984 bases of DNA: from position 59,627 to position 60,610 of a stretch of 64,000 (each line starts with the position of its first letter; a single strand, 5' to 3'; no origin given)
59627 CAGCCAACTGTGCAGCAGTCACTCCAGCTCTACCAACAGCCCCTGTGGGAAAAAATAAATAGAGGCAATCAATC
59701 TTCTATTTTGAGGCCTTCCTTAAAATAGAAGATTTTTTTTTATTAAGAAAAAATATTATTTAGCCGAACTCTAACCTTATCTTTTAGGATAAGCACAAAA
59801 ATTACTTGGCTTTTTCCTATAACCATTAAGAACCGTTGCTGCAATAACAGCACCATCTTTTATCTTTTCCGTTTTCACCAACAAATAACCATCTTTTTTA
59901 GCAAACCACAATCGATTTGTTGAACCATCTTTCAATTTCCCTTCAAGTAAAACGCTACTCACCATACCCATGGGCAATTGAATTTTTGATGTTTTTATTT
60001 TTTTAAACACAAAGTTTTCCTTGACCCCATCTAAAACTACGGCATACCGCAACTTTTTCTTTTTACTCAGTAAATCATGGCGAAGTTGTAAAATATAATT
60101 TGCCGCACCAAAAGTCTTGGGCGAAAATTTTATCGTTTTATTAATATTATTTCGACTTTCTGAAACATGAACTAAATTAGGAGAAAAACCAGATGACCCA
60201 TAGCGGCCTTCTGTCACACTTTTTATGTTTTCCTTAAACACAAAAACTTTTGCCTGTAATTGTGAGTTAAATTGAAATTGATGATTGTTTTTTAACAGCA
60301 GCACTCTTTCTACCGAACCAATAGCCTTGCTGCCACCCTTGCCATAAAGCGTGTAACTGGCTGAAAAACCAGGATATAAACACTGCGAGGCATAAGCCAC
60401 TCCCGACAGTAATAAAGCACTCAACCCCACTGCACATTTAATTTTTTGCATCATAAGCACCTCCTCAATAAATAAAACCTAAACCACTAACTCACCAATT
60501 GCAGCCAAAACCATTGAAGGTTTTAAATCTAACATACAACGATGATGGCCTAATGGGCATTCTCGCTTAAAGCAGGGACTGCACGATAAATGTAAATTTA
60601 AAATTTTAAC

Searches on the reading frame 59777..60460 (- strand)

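Call 36: search_protein_families(library=pfam, proteins=[window:59777-60460:-], max_evalue=0.001)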
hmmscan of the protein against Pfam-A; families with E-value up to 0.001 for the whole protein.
window:59777-60460:- (227 aa): 1 family
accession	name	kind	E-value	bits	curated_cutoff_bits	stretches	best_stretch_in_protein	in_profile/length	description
PF11306.15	DUF3108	-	2.5e-05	24.6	26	1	98-204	89-203/209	Protein of unknown function (DUF3108)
